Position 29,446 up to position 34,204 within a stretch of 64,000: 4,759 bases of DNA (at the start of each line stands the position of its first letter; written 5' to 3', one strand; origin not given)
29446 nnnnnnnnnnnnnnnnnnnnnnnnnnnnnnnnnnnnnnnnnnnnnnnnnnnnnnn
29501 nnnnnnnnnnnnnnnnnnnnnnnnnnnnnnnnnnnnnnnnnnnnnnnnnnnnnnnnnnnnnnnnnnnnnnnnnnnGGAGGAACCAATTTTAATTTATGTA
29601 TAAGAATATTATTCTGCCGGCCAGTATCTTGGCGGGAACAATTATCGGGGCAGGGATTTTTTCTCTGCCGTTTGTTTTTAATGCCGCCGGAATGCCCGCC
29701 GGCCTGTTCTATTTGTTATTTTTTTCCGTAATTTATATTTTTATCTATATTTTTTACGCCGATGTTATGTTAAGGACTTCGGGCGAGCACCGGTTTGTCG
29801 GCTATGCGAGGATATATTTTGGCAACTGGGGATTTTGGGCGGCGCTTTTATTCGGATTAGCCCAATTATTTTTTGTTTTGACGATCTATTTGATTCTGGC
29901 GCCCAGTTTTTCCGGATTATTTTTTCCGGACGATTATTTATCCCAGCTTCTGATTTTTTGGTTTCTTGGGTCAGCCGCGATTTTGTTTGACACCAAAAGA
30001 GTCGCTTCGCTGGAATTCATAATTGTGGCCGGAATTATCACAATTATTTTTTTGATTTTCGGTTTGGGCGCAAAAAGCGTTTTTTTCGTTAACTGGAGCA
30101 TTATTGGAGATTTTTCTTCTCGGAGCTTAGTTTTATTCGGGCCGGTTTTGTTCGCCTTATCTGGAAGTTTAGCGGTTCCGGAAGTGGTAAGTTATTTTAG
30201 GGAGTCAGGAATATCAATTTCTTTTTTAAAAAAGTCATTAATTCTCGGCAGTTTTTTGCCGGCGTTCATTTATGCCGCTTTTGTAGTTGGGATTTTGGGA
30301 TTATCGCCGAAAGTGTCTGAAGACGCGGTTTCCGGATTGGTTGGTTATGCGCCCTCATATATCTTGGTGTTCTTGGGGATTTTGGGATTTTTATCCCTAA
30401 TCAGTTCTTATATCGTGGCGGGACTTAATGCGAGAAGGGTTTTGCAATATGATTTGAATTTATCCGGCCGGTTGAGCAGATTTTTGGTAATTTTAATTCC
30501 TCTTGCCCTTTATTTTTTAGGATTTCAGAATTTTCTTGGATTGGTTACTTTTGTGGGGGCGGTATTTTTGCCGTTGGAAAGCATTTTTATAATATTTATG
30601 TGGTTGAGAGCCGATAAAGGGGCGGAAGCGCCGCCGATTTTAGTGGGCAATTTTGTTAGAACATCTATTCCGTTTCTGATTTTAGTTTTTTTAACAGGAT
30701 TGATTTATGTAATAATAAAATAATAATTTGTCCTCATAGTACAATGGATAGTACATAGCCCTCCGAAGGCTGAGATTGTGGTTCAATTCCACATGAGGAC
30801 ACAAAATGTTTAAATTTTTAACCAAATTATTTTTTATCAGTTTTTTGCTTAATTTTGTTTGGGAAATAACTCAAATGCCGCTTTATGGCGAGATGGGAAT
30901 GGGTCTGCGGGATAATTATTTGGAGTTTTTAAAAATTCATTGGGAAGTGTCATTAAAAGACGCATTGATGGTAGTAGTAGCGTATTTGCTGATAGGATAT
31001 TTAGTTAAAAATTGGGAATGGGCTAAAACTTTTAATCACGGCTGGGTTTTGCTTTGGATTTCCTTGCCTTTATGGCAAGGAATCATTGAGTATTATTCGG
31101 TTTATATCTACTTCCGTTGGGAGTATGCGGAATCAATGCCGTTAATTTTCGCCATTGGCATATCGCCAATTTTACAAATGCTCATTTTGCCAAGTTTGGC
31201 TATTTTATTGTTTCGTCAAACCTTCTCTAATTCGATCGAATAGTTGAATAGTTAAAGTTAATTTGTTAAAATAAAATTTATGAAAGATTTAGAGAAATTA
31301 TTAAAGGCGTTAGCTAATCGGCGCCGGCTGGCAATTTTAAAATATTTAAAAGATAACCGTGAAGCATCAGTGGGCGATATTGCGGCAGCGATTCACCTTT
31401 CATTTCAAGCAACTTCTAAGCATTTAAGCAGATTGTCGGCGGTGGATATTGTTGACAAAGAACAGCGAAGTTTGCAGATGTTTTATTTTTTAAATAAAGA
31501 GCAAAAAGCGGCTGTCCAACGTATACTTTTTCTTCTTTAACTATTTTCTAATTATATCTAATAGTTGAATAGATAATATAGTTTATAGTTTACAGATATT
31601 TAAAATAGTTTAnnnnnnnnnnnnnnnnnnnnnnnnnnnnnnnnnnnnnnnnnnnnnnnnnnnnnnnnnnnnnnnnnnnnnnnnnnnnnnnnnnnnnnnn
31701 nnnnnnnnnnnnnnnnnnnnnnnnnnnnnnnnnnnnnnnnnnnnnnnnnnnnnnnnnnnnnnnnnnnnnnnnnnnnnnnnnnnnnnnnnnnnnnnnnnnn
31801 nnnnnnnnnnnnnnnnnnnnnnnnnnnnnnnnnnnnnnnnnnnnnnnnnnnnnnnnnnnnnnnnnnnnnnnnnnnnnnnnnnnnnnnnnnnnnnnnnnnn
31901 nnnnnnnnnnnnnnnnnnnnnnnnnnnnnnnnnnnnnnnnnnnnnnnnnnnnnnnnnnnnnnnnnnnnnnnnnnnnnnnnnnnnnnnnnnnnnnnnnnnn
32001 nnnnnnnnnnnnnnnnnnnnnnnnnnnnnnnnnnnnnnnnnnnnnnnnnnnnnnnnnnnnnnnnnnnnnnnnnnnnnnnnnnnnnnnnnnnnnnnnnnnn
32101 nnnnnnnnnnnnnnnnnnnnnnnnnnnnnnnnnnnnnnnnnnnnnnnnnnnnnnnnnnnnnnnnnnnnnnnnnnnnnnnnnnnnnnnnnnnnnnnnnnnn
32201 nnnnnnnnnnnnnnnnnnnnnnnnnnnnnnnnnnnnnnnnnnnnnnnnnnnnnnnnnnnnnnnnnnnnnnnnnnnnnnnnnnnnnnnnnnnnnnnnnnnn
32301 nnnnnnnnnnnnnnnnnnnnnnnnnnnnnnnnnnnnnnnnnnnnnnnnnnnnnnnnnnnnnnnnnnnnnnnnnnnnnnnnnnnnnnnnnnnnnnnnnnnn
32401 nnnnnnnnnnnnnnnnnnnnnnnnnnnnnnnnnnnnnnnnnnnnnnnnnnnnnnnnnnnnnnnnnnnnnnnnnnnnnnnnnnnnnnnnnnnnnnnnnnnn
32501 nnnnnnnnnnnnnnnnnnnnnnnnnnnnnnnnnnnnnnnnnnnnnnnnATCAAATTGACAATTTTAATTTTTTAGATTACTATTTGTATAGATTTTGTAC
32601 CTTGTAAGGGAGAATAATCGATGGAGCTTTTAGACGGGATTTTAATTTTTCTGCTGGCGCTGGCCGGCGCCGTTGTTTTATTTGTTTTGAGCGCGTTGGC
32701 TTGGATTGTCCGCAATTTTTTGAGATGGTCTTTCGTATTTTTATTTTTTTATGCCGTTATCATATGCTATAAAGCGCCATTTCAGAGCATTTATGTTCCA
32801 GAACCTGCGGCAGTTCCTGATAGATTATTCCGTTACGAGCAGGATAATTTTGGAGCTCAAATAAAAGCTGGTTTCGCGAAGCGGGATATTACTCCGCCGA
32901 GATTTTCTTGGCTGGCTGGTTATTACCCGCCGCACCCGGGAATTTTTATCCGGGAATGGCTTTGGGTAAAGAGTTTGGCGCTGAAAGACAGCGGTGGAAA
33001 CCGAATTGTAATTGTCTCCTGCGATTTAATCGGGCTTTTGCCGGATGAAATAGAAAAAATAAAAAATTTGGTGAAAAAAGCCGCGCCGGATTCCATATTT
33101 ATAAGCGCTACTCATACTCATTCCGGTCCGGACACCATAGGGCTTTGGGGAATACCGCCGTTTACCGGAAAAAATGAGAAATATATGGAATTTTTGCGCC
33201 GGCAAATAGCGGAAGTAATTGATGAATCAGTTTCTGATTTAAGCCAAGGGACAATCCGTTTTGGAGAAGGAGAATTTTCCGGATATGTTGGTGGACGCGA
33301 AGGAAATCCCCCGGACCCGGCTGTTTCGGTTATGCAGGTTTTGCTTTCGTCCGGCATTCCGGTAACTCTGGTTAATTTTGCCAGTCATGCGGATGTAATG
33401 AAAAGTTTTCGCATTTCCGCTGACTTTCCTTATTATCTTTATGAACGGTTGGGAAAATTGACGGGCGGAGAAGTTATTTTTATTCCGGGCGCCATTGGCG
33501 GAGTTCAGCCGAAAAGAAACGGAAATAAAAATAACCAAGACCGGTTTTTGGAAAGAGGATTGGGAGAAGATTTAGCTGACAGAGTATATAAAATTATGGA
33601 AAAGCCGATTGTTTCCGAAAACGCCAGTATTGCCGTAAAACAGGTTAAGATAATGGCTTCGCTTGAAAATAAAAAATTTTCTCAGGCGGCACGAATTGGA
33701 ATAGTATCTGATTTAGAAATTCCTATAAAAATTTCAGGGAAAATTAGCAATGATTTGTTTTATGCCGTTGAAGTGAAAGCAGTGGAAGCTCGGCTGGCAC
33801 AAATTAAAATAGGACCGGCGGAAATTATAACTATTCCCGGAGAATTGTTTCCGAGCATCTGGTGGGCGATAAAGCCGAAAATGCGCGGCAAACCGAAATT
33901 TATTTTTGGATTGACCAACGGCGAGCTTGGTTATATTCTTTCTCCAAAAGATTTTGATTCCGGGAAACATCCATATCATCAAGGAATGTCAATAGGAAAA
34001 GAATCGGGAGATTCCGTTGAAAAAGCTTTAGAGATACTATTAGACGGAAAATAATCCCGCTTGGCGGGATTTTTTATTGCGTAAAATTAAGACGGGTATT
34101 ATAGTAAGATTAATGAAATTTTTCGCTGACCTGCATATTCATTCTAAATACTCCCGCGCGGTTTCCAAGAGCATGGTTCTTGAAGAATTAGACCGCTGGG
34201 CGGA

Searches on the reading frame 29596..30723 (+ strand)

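Call 40: search_protein_families(library=pfam, proteins=[window:29596-30723:+], max_evalue=0.001)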
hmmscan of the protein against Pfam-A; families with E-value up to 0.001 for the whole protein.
window:29596-30723:+ (375 aa): 1 family
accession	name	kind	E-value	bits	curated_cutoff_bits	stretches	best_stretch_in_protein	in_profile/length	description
PF03222.19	Trp_Tyr_perm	-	1.9e-07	31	22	1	3-353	3-377/393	Tryptophan/tyrosine permease family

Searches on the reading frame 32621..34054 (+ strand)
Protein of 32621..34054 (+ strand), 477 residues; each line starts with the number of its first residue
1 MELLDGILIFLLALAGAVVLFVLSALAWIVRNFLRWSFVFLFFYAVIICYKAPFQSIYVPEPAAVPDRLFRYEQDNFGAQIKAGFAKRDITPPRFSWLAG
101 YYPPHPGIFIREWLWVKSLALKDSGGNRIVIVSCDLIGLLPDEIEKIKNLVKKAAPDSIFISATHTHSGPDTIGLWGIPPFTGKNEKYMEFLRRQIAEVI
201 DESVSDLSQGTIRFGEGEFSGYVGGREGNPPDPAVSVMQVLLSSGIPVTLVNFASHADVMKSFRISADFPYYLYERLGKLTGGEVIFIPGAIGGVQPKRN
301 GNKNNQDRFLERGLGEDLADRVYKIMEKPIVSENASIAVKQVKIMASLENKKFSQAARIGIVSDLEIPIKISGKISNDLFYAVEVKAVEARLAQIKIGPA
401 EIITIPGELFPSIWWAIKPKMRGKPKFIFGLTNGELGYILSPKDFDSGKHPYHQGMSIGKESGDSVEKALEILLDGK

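Call 40: search_protein_families(library=pfam, proteins=[window:32621-34054:+], max_evalue=0.001)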
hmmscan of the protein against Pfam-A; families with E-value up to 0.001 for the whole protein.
window:32621-34054:+ (477 aa): 1 family
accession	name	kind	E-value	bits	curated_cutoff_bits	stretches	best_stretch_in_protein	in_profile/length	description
PF04734.18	Ceramidase_alk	-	8.5e-05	21.8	32.1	1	83-219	3-149/509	Neutral/alkaline non-lysosomal ceramidase, N-terminal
